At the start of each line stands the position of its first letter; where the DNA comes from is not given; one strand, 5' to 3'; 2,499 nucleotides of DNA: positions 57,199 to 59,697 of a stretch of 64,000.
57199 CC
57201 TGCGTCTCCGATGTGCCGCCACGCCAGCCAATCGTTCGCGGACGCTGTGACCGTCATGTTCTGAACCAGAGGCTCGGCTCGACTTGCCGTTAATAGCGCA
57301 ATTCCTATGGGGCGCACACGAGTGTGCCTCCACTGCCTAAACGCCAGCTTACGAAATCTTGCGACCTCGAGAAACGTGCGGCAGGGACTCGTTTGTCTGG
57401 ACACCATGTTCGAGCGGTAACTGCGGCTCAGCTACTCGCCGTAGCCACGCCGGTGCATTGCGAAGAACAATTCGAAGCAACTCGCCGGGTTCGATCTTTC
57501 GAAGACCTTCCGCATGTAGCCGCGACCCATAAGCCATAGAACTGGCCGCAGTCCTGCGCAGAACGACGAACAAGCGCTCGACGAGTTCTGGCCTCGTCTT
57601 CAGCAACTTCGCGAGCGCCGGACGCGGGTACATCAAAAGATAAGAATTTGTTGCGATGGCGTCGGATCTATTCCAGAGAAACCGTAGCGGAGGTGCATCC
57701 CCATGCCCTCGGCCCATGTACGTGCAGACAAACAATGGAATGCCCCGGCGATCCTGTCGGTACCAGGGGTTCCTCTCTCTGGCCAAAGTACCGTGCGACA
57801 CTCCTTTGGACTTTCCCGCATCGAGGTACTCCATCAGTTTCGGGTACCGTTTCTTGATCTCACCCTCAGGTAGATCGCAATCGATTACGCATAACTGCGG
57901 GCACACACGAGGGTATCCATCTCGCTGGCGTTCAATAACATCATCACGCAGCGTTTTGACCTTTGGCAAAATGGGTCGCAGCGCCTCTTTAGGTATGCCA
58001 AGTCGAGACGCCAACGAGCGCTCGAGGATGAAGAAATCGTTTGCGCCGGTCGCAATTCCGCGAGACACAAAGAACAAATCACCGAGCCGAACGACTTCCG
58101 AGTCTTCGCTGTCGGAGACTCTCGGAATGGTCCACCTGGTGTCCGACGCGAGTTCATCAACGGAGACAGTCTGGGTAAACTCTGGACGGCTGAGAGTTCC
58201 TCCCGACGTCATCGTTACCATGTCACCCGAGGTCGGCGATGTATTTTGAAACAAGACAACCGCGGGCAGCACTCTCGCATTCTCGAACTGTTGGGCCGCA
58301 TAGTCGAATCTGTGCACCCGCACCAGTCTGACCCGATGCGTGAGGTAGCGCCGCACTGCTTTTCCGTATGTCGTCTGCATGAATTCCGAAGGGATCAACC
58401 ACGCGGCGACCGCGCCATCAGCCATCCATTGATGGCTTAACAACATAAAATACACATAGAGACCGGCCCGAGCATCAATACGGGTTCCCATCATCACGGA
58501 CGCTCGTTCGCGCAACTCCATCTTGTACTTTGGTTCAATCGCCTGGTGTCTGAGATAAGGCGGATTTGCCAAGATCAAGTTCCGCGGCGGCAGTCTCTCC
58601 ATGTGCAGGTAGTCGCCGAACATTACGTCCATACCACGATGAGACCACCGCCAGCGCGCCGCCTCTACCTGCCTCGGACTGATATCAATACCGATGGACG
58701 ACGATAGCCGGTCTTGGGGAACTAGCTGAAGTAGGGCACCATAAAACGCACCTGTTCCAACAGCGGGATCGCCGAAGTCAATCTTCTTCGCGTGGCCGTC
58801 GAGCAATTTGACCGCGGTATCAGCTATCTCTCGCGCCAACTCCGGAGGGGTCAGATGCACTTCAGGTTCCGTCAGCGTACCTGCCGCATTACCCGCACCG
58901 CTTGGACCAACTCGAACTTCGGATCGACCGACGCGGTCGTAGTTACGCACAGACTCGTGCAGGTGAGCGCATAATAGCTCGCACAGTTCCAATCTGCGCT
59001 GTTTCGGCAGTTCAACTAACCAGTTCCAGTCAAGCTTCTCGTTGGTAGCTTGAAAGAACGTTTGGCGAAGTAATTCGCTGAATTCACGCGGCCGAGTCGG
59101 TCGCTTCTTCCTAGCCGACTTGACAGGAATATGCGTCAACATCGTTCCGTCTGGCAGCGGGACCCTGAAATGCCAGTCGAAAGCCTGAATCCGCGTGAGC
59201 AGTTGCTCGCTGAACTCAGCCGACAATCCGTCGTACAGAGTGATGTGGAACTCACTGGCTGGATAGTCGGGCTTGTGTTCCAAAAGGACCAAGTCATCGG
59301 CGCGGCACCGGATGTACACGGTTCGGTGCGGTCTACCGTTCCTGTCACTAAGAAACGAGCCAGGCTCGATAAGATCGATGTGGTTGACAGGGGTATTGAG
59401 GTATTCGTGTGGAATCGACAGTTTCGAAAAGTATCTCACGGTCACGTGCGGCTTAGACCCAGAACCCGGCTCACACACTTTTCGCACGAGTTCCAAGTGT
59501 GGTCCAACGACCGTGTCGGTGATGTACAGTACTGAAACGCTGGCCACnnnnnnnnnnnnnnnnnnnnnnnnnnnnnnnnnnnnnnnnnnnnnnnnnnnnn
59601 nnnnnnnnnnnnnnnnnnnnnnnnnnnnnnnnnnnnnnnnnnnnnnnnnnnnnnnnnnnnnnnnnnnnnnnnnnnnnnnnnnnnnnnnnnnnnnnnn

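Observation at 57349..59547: Unusual fusion: LigT/2H-type phosphoesterase domain on a complete gamma-class N6-adenine methyltransferase with no partner nuclease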

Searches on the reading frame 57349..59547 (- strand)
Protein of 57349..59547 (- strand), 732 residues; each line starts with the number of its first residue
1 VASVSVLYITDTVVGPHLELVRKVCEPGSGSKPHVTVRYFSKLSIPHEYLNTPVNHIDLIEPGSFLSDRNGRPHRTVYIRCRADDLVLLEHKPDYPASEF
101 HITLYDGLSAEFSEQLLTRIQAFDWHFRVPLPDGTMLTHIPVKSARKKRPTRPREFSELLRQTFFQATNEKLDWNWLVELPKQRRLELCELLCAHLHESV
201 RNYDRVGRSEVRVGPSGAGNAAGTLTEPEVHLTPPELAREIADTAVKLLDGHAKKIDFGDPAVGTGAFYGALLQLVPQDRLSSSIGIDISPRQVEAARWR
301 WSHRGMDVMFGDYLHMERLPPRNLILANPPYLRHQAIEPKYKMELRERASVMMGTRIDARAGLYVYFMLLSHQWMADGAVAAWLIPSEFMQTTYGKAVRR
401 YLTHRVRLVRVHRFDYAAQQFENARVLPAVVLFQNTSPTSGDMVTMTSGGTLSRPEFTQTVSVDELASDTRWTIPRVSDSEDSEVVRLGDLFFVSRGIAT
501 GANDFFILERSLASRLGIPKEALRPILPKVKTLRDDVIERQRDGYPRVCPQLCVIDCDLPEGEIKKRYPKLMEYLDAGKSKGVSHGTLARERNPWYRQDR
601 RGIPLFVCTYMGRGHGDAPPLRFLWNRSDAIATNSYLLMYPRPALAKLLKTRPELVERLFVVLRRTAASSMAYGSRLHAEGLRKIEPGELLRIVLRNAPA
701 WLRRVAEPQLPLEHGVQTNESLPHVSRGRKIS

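Call 3: search_protein_families(library=pfam, proteins=[window:57349-59547:-], max_evalue=0.1)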
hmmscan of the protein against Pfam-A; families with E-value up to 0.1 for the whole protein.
window:57349-59547:- (732 aa): 3 families
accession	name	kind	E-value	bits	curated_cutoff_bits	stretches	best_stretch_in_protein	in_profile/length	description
PF07669.17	Eco57I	-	7e-09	36.4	25.3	1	324-419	77-169/171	Eco57I restriction-modification methylase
PF15894.10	SgrT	-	0.014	15.6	27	0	162-189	4-29/46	Inhibitor of glucose uptake transporter SgrT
PF13649.12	Methyltransf_25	-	0.015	16.4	27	1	261-310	4-50/97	Methyltransferase domain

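Call 4: search_protein_families(library=padloc, proteins=[window:57349-59547:-], max_evalue=0.1)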
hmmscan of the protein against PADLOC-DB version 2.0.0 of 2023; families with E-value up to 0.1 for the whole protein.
window:57349-59547:- (732 aa): 25 families
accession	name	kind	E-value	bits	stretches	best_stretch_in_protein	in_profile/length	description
PDLC03328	MTase_II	-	1.9e-102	341.7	1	232-691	35-498/587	Type II methyltransferase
PDLC03222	MTase_II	-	1.1e-38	131.2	1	248-698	148-582/602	Type II methyltransferase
PDLC03267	MTase_II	-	1.5e-24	84.9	1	232-634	17-422/539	Type II methyltransferase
PDLC03331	MTase_II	-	5.8e-24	82.7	1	241-694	38-487/541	Type II methyltransferase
PDLC03226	MTase_II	-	2.9e-16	57.2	1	230-437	18-236/579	Type II methyltransferase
PDLC03301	MTase_II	-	5.2e-13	46.4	2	284-425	127-267/604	Type II methyltransferase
PDLC03248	MTase_II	-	5.9e-11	39.8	1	240-434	17-193/521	Type II methyltransferase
PDLC03313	MTase_II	-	2.1e-10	37.8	1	308-457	131-273/563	Type II methyltransferase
PDLC04134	mad2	-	1e-09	35.8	1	231-438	273-448/492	mads_2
PDLC03612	REase_MTase_IIG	-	1e-09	35.2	1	323-440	808-919/1247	Type IIG restriction enzyme-methyltransferase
PDLC03335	MTase_II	-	1e-08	32.3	1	232-435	83-304/607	Type II methyltransferase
PDLC03338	MTase_II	-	3.2e-08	30.8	1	308-479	232-395/604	Type II methyltransferase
PDLC03604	REase_MTase_IIG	-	4.1e-08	29.7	1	323-508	536-730/1011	Type IIG restriction enzyme-methyltransferase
PDLC03227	MTase_II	-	7.1e-08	29.8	1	256-447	52-249/494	Type II methyltransferase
PDLC03235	MTase_II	-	8.2e-08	29.5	1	324-445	249-365/648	Type II methyltransferase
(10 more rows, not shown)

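Call 5: search_protein_families(library=ncbifam, proteins=[window:57349-59547:-], max_evalue=0.1)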
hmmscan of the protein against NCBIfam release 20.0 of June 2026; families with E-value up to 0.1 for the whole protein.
window:57349-59547:- (732 aa): 4 families
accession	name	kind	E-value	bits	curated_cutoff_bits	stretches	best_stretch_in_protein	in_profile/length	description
TIGR02987.1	met_A_Alw26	exception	0.00024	20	353.5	0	233-285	8-62/523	Alw26I/Eco31I/Esp3I family type II restriction adenine-specific DNA-methyltransferase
TIGR03534.1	RF_mod_PrmC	equivalog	0.00095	18.7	199.1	1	242-338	77-173/253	peptide chain release factor N(5)-glutamine methyltransferase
NF033455.1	BREX_6_MTaseX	exception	0.048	11.1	900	0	323-446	556-671/1319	BREX-6 system adenine-specific DNA-methyltransferase PglX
TIGR03704.1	PrmC_rel_meth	equivalog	0.058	12.8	248.8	1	241-338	73-170/251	putative protein N(5)-glutamine methyltransferase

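Call 6: search_solved_structures(query=window:57349-59547:-, max_evalue=1)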
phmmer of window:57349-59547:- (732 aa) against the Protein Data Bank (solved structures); distinct sequences matched with E-value up to 1: 6.
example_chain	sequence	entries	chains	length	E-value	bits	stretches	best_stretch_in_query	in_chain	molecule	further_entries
7qw5_A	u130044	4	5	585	4.7e-10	41.6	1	229-432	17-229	Modification methylase BseCI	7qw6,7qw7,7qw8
8cxz_A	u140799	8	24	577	4e-06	28.6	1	324-435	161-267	Site-specific DNA-methyltransferase (adenine-specific)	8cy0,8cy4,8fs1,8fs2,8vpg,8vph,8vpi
7lni_A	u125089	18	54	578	4.1e-06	28.5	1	324-435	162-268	Site-specific DNA-methyltransferase (adenine-specific)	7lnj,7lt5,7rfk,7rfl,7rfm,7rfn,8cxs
1sg9_A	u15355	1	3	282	0.18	13.2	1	226-341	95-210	hemK protein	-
1nv8_A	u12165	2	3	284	0.19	13.1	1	226-341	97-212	hemK protein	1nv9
1vq1_A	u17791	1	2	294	0.2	13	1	226-341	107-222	N5-glutamine methyltransferase, HemK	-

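Call 13: find_homologous_proteins(query=window:57349-59547:-, max_evalue=1e-10)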
Query window:57349-59547:- (732 aa): 1594 proteins with E <= 1e-10 among 8000 candidates; the best 120 are listed.
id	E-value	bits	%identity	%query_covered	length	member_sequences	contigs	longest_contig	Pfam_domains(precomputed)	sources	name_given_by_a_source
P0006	0.0e+0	1692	100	100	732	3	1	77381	PF07669.18,PF22837.2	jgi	-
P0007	7.2e-281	952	58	98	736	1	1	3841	PF07669.18,PF22837.2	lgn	-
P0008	1.8e-280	951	58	97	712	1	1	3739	PF07669.18,PF22837.2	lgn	-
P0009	3.0e-276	937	57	98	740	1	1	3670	PF07669.18,PF22837.2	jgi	jgi:adenine-specific DNA-methyltransferase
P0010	8.9e-275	932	56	97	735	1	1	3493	PF07669.18,PF22837.2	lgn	-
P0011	1.7e-273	927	57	96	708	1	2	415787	PF07669.18,PF22837.2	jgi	jgi:adenine-specific DNA-methyltransferase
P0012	1.4e-263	895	55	97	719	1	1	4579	PF07669.18,PF22837.2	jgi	jgi:adenine-specific DNA-methyltransferase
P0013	7.6e-263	892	55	97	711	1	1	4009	PF07669.18,PF22837.2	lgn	-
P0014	4.5e-262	890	56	97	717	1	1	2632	PF07669.18,PF22837.2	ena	-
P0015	2.1e-259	881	54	96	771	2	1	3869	PF07669.18,PF22837.2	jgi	-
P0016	1.1e-258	878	54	98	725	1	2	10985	PF07669.18,PF22837.2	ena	-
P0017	1.4e-257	875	55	97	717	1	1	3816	PF07669.18,PF22837.2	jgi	jgi:adenine-specific DNA-methyltransferase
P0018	4.6e-257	873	55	97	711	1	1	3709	PF22837.2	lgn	-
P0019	3.5e-256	870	56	93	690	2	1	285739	PF07669.18,PF22837.2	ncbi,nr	ncbi:MAG: SAM-dependent DNA methyltransferase [Deltaproteobacteria bacterium]|nr:SAM-dependent DNA m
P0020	2.5e-255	867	56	96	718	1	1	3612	PF07669.18,PF22837.2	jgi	jgi:adenine-specific DNA-methyltransferase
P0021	3.4e-255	867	56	97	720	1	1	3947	PF07669.18,PF22837.2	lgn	-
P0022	5.3e-254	863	56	97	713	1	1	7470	PF07669.18,PF22837.2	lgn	-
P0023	6.6e-254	863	53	97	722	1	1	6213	PF07669.18,PF22837.2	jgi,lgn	jgi:adenine-specific DNA-methyltransferase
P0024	9.3e-254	862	54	97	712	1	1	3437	PF07669.18,PF22837.2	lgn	-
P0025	1.4e-253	862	53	98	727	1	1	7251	PF07669.18,PF22837.2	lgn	-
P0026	3.6e-251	854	55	92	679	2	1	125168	PF07669.18,PF22837.2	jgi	jgi:hypothetical protein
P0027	2.3e-250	851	53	97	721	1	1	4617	PF07669.18,PF22837.2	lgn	-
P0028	7.7e-250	849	52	97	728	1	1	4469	PF07669.18,PF22837.2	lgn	-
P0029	2.5e-248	844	53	97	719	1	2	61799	PF07669.18,PF22837.2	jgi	jgi:adenine-specific DNA-methyltransferase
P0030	3.9e-248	844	54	97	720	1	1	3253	PF07669.18,PF22837.2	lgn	-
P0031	4.9e-248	843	55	97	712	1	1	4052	PF07669.18,PF22837.2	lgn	-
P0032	3.4e-247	840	53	97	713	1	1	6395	PF07669.18,PF22837.2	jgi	jgi:hypothetical protein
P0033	3.9e-245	834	53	97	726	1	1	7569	PF07669.18,PF22837.2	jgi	jgi:adenine-specific DNA-methyltransferase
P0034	3.1e-244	831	54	97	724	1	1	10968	PF07669.18,PF22837.2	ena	-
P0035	5.3e-244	830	53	95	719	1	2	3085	PF07669.18,PF22837.2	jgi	jgi:adenine-specific DNA-methyltransferase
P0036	8.1e-243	826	53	97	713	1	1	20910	PF07669.18,PF22837.2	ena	-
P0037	1.2e-242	825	53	97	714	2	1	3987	PF07669.18,PF22837.2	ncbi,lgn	-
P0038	6.6e-242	823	53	96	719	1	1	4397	PF07669.18,PF22837.2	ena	-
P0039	7.2e-241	820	53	96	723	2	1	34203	PF02384.23,PF07669.18,PF22837.2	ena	-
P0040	9.4e-241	819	53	99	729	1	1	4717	PF07669.18,PF22837.2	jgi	jgi:adenine-specific DNA-methyltransferase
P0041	3.9e-240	817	53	97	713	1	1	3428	PF07669.18,PF22837.2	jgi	jgi:adenine-specific DNA-methyltransferase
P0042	5.7e-239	813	52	97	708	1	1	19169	PF07669.18,PF22837.2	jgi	-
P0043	7.8e-239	813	52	97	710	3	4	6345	PF07669.18,PF22837.2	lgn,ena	-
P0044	9.6e-239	813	52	97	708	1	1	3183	PF07669.18,PF22837.2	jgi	jgi:adenine-specific DNA-methyltransferase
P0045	1.4e-238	812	52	97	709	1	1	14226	PF07669.18,PF22837.2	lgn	-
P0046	3.7e-238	811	53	95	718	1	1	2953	PF07669.18,PF22837.2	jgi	jgi:adenine-specific DNA-methyltransferase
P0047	5.1e-238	810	52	97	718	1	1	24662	PF07669.18,PF22837.2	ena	-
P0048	8.7e-238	809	52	97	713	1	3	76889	PF07669.18,PF22837.2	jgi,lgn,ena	-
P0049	2.1e-237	808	52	97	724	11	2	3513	PF07669.18,PF22837.2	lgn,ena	-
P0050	2.3e-237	808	52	97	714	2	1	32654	PF07669.18,PF22837.2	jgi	jgi:hypothetical protein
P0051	6.2e-237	807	53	96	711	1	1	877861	PF07669.18,PF22837.2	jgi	jgi:adenine-specific DNA-methyltransferase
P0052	7.0e-237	806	51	97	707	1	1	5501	PF07669.18,PF22837.2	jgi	jgi:adenine-specific DNA-methyltransferase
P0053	7.7e-237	806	53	95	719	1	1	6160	PF07669.18,PF22837.2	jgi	jgi:adenine-specific DNA-methyltransferase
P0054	7.8e-237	806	52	97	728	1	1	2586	PF07669.18,PF22837.2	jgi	jgi:hypothetical protein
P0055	8.0e-237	806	53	95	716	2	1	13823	PF02384.23,PF07669.18,PF22837.2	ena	-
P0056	1.7e-236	805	51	95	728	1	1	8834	PF07669.18,PF22837.2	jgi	jgi:adenine-specific DNA-methyltransferase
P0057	1.8e-236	805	51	97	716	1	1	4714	PF07669.18,PF22837.2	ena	-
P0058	4.2e-236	804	52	97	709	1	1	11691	PF07669.18,PF22837.2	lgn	-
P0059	5.3e-236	803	52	95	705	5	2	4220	PF07669.18,PF22837.2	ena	-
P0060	5.5e-236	803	52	97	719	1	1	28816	PF07669.18,PF22837.2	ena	-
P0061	9.2e-236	803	51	98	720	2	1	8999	PF07669.18,PF22837.2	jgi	-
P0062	2.1e-235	801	52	96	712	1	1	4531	PF07669.18,PF22837.2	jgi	-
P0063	2.6e-235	801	51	97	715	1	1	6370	PF07669.18,PF22837.2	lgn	-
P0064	3.8e-235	801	52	95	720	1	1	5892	PF02384.23,PF07669.18,PF22837.2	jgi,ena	-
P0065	4.8e-235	800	51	96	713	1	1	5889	PF07669.18,PF22837.2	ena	-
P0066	1.8e-234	798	52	96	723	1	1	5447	PF07669.18,PF22837.2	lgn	-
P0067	2.5e-234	798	51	95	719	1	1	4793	PF07669.18,PF22837.2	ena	-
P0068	3.8e-234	797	51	97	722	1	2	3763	PF07669.18,PF22837.2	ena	-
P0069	4.6e-234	797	51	96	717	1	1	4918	PF07669.18,PF22837.2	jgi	jgi:adenine-specific DNA-methyltransferase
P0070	5.2e-234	797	51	97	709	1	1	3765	PF07669.18,PF22837.2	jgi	jgi:adenine-specific DNA-methyltransferase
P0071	6.3e-234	797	51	97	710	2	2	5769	PF07669.18,PF22837.2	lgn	-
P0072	7.2e-234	796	51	97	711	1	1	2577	PF07669.18,PF22837.2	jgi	jgi:adenine-specific DNA-methyltransferase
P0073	9.2e-234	796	51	97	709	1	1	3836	PF07669.18,PF22837.2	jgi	jgi:adenine-specific DNA-methyltransferase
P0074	9.6e-234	796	51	96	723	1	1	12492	PF07669.18,PF22837.2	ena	-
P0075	1.6e-233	795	52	97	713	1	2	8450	PF02384.23,PF07669.18,PF22837.2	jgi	jgi:adenine-specific DNA-methyltransferase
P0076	1.6e-233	795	51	97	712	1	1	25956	PF07669.18,PF22837.2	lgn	-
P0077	2.0e-233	795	51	96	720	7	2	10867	PF07669.18,PF22837.2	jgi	-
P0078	3.5e-233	794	48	97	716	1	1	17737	PF07669.18,PF22837.2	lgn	-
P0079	4.4e-233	794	52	97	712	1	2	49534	PF07669.18,PF22837.2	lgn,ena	-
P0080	8.5e-233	793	50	97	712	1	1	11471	PF07669.18,PF22837.2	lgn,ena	-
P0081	9.5e-233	793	51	97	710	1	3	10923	PF07669.18,PF22837.2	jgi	jgi:adenine-specific DNA-methyltransferase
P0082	1.0e-232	793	53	93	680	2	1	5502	PF07669.18,PF22837.2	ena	-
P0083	1.3e-232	792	51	97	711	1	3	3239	PF07669.18,PF22837.2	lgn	-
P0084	2.7e-232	791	52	95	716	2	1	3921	PF07669.18,PF22837.2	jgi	jgi:adenine-specific DNA-methyltransferase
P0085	5.8e-232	790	51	96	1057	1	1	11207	PF07669.18,PF22837.2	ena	-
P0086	6.0e-232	790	51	96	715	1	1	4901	PF07669.18,PF22837.2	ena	-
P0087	4.0e-231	787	52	96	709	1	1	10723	PF07669.18,PF22837.2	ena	-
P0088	6.7e-231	787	49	97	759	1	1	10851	PF07669.18,PF22837.2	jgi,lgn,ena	-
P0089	1.4e-230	786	51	96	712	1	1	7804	PF07669.18,PF22837.2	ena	-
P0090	5.7e-230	784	50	97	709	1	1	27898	PF07669.18,PF22837.2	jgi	jgi:hypothetical protein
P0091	7.3e-230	783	52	97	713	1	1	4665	PF07669.18,PF22837.2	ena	-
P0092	7.4e-230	783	50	97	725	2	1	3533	PF07669.18,PF22837.2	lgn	-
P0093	6.8e-229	780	52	93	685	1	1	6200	PF07669.18,PF22837.2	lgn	-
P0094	1.6e-228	779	48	97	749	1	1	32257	PF07669.18,PF22837.2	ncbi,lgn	-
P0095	2.0e-228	778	51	97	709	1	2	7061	PF07669.18,PF22837.2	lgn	-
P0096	3.0e-228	778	51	95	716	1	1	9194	PF07669.18,PF22837.2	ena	-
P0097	3.4e-228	778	51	98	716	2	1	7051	PF02384.23,PF07669.18,PF22837.2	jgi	jgi:adenine-specific DNA-methyltransferase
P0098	4.3e-228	777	51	96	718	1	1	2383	PF07669.18,PF22837.2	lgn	-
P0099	9.2e-228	776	49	97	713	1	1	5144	PF07669.18,PF22837.2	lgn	-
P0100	1.3e-227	776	49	97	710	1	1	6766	PF07669.18,PF22837.2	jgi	jgi:adenine-specific DNA-methyltransferase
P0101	3.7e-227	774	50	97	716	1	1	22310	PF07669.18,PF22837.2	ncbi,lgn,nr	ncbi:MAG: hypothetical protein JWQ80_2563 [Massilia sp.]|nr:hypothetical protein [Massilia sp.]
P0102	5.9e-227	774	50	97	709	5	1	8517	PF07669.18,PF22837.2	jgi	-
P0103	8.4e-227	773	52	95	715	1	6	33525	PF07669.18,PF22837.2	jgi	-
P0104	1.0e-226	773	49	96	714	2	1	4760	PF07669.18,PF22837.2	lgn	-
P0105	1.3e-226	772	50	97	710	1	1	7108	PF07669.18,PF22837.2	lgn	-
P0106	1.8e-226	772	50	97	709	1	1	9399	PF07669.18,PF22837.2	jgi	jgi:adenine-specific DNA-methyltransferase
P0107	5.8e-226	770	48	97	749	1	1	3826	PF07669.18,PF22837.2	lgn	-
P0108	1.0e-224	766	50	95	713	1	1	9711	PF07669.18,PF22837.2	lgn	-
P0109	2.6e-224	765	50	95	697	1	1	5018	PF07669.18,PF22837.2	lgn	-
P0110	1.6e-223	762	49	95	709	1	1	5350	PF07669.18,PF22837.2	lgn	-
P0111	3.3e-223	761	49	96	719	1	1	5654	PF07669.18,PF22837.2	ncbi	-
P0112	4.0e-223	761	50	97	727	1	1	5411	PF02384.23,PF07669.18,PF22837.2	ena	-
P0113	8.6e-223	760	48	96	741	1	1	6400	PF07669.18,PF22837.2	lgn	-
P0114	5.1e-222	757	50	97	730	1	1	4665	PF07669.18,PF22837.2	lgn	-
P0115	1.1e-221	756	47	97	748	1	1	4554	PF07669.18,PF22837.2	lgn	-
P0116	1.5e-221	756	48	97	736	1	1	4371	PF07669.18,PF22837.2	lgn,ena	-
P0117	3.0e-220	751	48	98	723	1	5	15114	PF07669.18,PF22837.2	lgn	-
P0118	1.2e-219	749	47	97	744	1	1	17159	PF07669.18,PF22837.2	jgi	jgi:adenine-specific DNA-methyltransferase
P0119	2.8e-219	748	49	98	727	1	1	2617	PF07669.18,PF22837.2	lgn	-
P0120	4.5e-218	744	53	86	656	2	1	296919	PF07669.18,PF22837.2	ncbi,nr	ncbi:MAG: Eco57I restriction-modification methylase domain-containing protein [Acidobacteria bacteri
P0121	1.7e-217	742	49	96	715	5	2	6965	PF07669.18,PF22837.2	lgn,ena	-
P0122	1.8e-217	742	47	97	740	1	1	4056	PF07669.18,PF22837.2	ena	-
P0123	4.7e-217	741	50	96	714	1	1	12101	PF07669.18,PF22837.2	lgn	-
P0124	1.4e-216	739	47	97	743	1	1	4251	PF07669.18,PF22837.2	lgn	-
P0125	1.9e-216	739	48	97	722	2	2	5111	PF07669.18,PF22837.2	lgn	-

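Call 18: find_encoding_contigs(protein=P0006, flank=10000, max_places=3)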
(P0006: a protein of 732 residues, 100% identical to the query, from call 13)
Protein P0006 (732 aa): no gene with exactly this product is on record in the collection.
